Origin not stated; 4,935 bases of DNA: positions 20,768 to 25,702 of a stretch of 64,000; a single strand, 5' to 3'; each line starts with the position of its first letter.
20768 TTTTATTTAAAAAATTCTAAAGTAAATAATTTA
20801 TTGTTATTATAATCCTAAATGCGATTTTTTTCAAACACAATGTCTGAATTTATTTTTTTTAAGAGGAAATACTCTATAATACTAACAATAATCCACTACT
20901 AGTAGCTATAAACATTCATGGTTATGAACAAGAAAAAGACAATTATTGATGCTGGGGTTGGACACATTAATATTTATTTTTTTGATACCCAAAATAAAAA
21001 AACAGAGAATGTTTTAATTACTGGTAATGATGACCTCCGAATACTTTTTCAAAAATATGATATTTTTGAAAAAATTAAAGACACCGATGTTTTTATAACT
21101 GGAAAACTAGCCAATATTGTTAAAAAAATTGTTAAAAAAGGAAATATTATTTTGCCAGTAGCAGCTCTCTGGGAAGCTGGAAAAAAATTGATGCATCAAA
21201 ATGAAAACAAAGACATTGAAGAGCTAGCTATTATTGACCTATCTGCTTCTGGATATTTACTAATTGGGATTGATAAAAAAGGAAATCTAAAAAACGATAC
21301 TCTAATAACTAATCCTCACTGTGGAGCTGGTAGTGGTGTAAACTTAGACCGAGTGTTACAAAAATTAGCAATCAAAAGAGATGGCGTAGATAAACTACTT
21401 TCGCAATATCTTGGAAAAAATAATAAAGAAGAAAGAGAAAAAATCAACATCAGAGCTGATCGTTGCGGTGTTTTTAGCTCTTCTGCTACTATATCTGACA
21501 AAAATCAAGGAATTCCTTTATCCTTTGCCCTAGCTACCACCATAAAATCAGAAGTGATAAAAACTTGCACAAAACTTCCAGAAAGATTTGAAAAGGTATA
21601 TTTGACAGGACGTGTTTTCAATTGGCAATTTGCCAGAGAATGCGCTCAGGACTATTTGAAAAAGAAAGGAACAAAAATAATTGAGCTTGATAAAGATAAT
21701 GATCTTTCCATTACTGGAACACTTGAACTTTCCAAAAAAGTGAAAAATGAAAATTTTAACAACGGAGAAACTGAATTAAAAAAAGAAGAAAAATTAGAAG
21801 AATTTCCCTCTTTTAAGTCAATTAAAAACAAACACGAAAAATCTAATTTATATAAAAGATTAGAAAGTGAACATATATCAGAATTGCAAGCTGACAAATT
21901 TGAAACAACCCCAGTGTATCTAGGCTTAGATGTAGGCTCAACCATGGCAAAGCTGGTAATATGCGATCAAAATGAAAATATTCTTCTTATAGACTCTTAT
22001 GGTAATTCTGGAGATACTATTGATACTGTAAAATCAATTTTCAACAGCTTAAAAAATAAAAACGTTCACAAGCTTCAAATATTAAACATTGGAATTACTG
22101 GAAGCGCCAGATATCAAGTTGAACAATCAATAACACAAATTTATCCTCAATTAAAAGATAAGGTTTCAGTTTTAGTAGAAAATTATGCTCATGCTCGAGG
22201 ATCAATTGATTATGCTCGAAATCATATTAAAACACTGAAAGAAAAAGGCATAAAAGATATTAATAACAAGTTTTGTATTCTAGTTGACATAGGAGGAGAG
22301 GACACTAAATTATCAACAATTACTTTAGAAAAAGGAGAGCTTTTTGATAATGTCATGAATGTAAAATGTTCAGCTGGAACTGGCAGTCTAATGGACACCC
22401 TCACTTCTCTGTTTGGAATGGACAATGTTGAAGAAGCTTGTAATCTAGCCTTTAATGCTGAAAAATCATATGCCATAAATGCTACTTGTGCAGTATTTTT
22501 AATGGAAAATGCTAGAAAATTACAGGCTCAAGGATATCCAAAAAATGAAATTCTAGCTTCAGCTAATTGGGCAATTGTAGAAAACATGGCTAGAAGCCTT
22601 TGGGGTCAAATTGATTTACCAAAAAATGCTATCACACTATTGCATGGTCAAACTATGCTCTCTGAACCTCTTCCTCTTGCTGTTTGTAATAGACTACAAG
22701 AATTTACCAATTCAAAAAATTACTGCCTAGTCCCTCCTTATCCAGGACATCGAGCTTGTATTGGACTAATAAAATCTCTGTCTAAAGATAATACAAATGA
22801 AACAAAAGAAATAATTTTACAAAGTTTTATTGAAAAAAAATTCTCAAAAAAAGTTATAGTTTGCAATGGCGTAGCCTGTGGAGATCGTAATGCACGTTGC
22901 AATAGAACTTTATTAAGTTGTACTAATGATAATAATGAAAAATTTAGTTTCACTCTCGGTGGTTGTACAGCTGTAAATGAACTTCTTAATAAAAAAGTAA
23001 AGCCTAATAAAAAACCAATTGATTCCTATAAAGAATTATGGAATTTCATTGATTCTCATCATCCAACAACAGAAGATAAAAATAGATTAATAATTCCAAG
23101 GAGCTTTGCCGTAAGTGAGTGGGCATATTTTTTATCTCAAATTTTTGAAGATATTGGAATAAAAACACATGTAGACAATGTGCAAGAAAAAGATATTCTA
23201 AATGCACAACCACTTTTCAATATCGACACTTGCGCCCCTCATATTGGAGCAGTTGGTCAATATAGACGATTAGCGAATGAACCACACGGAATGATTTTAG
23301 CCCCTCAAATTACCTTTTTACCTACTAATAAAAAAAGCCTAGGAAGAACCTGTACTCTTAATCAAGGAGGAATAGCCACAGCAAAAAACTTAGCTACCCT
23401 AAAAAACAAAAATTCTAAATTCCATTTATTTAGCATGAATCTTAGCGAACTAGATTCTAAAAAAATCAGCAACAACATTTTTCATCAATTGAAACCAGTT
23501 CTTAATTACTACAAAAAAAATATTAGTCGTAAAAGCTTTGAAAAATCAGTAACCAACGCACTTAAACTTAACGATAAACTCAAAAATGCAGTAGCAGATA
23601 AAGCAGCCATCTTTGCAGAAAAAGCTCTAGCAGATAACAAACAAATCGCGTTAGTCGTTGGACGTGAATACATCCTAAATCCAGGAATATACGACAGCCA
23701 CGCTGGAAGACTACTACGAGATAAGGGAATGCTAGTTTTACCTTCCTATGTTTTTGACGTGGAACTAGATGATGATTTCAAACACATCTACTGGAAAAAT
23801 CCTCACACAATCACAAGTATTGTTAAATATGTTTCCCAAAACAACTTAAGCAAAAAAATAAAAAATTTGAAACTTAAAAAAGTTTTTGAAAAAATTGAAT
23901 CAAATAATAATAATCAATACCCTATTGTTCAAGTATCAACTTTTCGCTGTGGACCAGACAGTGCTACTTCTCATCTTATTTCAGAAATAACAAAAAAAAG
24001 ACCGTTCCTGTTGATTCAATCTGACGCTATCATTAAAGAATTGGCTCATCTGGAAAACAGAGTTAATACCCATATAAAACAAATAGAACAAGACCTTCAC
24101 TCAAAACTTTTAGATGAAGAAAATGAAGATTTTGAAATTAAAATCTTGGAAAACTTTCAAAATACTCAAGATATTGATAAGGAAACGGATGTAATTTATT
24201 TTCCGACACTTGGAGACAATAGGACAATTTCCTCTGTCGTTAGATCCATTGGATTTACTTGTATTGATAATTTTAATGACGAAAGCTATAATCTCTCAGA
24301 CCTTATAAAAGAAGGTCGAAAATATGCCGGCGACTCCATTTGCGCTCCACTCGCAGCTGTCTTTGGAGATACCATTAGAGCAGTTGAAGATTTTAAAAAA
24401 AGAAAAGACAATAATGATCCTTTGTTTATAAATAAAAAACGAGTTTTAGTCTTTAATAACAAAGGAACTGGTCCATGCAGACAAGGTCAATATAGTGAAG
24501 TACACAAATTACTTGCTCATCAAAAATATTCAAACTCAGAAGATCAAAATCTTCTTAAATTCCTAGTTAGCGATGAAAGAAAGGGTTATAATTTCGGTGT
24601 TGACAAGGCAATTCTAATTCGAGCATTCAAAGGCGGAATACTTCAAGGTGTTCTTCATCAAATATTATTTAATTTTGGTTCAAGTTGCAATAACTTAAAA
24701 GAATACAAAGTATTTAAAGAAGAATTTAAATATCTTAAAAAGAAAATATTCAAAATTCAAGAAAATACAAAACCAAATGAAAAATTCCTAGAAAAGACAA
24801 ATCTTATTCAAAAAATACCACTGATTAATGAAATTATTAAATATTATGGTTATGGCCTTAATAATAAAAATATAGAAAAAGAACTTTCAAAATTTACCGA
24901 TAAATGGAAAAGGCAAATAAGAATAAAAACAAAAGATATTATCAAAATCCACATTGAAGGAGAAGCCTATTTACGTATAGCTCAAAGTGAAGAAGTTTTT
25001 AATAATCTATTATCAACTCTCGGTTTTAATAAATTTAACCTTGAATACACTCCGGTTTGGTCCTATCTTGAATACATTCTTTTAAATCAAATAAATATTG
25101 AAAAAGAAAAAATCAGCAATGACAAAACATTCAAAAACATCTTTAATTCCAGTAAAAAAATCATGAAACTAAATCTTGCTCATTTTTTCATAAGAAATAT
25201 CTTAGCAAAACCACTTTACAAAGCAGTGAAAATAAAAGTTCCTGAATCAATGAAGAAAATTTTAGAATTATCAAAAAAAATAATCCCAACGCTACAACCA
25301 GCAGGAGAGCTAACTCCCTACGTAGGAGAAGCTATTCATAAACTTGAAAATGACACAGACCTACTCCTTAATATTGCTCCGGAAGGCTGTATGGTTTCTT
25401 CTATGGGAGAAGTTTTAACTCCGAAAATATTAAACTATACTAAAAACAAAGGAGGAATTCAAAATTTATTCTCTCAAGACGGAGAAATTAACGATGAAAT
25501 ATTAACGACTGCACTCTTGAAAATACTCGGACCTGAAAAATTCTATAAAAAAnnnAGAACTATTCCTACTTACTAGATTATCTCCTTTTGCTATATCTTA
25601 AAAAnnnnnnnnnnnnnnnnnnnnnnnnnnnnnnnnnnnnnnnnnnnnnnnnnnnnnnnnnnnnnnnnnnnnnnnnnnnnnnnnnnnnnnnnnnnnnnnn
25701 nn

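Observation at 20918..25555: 1545-aa fused double-activase / dehydratase-like protein in an otherwise minimal-metabolism context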

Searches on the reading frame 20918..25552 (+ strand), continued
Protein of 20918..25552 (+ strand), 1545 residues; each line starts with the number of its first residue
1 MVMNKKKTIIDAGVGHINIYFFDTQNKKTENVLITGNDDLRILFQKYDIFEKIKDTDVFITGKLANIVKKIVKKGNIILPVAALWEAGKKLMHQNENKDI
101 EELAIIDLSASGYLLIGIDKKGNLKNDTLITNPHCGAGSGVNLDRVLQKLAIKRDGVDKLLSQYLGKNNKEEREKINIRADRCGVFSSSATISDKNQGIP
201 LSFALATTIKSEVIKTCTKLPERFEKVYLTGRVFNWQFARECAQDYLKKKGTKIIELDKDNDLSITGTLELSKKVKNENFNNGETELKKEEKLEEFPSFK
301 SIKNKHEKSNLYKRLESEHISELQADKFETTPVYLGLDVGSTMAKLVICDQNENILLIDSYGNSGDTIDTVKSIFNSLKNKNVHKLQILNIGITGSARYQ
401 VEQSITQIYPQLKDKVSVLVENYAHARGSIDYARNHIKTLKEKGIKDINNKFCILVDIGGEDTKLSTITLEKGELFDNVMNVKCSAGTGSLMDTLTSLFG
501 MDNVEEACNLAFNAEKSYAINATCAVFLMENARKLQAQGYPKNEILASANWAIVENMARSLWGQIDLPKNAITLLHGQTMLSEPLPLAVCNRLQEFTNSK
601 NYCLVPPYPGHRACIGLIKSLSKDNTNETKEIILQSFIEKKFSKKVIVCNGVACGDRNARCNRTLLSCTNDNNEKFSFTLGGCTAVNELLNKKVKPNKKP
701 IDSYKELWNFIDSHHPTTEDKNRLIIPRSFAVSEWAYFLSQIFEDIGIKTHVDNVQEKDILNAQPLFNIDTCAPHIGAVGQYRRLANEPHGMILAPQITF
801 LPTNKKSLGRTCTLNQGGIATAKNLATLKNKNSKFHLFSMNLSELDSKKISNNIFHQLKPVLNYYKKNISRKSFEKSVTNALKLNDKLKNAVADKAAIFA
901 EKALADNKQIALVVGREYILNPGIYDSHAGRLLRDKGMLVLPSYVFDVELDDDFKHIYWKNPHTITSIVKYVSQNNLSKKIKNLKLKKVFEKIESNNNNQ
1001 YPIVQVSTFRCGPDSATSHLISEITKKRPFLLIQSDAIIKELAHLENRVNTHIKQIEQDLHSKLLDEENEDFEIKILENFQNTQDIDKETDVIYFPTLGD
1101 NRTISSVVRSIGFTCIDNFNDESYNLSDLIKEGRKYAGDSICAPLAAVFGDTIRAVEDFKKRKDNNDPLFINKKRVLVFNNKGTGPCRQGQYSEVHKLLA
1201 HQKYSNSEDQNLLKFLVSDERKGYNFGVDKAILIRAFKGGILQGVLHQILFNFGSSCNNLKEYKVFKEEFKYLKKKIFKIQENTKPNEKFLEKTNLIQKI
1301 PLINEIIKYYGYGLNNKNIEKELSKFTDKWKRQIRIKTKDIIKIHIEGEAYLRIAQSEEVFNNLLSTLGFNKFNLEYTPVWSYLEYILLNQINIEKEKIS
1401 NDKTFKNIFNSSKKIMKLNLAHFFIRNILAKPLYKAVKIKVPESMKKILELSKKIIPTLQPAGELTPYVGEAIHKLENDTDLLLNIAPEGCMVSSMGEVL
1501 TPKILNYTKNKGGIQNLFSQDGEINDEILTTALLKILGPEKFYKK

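Call 55: find_encoding_contigs(protein=P0008, flank=7000, max_places=1)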
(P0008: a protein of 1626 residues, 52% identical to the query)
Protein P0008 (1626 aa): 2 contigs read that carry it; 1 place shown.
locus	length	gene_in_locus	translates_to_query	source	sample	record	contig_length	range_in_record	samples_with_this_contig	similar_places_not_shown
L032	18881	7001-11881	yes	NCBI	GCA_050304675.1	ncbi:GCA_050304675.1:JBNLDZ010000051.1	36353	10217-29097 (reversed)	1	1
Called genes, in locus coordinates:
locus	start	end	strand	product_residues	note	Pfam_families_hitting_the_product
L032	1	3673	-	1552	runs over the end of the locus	PF00310:GATase_2, PF04898:Glu_syn_central, PF01645:Glu_synthase, PF01493:GXGXG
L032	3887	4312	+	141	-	PF01257:2Fe-2S_thioredx (weak)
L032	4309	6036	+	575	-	PF02690:Na_Pi_cotrans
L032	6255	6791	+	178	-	-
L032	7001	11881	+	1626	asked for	PF01869:BcrAD_BadFG, PF09989:DUF2229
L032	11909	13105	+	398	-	PF00890:FAD_binding_2, PF01134:GIDA (faint), PF01266:DAO, PF03486:HI0933_like, PF07992:Pyr_redox_2, PF12831:FAD_oxidored (weak), PF13450:NAD_binding_8 (weak), PF22780:HI0933_like_1st, +1 more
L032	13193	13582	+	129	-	-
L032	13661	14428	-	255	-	PF01863:YgjP-like, PF08325:WLM (weak)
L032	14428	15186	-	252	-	PF00106:adh_short, PF08659:KR, PF13561:adh_short_C2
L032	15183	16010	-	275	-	PF02811:PHP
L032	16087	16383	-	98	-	-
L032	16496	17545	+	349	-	PF00005:ABC_tran, PF02463:SMC_N (weak), PF13304:AAA_21 (faint), PF08352:oligo_HPY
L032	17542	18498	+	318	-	PF13191:AAA_16 (weak), PF00005:ABC_tran, PF13304:AAA_21 (faint), PF08352:oligo_HPY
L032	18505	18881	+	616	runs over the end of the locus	PF00270:DEAD, PF04851:ResIII (faint), PF06733:DEAD_2 (faint), PF13307:Helicase_C_2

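Call 56: find_encoding_contigs(protein=P0045, flank=7000, max_places=1)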
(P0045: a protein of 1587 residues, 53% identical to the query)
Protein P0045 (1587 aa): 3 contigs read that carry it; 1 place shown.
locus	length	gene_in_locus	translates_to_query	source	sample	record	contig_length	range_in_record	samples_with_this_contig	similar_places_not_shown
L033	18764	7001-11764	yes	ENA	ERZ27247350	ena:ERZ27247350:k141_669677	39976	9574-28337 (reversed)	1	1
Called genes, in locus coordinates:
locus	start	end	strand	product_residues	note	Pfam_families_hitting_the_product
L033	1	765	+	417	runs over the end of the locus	PF01896:DNA_primase_S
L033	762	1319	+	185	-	PF22090:Gins51_C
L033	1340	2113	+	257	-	PF00575:S1, PF07541:EIF_2_alpha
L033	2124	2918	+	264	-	PF09754:PAC2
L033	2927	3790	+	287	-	-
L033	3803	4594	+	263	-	-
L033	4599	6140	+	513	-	PF01935:DUF87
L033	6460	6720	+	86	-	-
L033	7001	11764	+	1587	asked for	PF01869:BcrAD_BadFG, PF09989:DUF2229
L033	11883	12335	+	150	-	PF00156:Pribosyltran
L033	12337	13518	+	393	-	PF20706:GT4-conflict (faint), PF13439:Glyco_transf_4, PF13579:Glyco_trans_4_4 (weak), PF00534:Glycos_transf_1, PF13692:Glyco_trans_1_4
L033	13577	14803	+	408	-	PF03463:eRF1_1, PF18854:baeRF_family10, PF03464:eRF1_2, PF18859:acVLRF1, PF03465:eRF1_3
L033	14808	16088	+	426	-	PF01142:TruD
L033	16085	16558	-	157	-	-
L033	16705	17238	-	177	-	-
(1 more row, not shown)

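Call 60: search_solved_structures(query=A1, max_evalue=10)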
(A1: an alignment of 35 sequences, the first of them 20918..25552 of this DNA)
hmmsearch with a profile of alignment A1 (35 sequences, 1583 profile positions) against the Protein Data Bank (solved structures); distinct sequences matched with E-value up to 10: 8.
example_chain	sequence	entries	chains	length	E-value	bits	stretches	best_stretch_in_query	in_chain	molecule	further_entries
4eht_A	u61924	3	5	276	8.2e-12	46.6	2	446-583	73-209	Activator of 2-hydroxyisocaproyl-CoA dehydratase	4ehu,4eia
1hux_A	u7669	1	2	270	8.4e-11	43.2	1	397-562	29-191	ACTIVATOR OF (R)-2-HYDROXYGLUTARYL-COA DEHYDRATASE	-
9gai_D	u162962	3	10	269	1.2e-09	39.4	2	467-559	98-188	3-methylbenzoyl-CoA reductase alpha subunit MbdQ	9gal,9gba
7yyl_E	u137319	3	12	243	0.00011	23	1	454-560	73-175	Putative CoA-substrate-specific enzyme activase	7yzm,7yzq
2iwt_A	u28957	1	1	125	0.035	14.6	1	983-1043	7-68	THIOREDOXIN H ISOFORM 2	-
2vlt_A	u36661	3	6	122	0.08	13.5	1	984-1043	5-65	THIOREDOXIN H ISOFORM 2.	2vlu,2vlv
6uj5_A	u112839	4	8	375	0.55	10.7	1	326-426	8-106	Pantothenate kinase CAB1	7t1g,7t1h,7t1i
6gem_A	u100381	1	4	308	2.7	8.4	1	1217-1281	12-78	Oxidoreductase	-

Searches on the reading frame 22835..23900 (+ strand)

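Call 42: search_protein_families(library=pfam, proteins=[window:22835-23900:+], max_evalue=10)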
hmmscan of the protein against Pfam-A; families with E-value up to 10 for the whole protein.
window:22835-23900:+ (355 aa): 1 family
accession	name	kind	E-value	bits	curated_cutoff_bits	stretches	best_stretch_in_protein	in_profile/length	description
PF09989.15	DUF2229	-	1e-19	71.5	29.4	1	87-303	4-214/218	CoA enzyme activase uncharacterised domain (DUF2229)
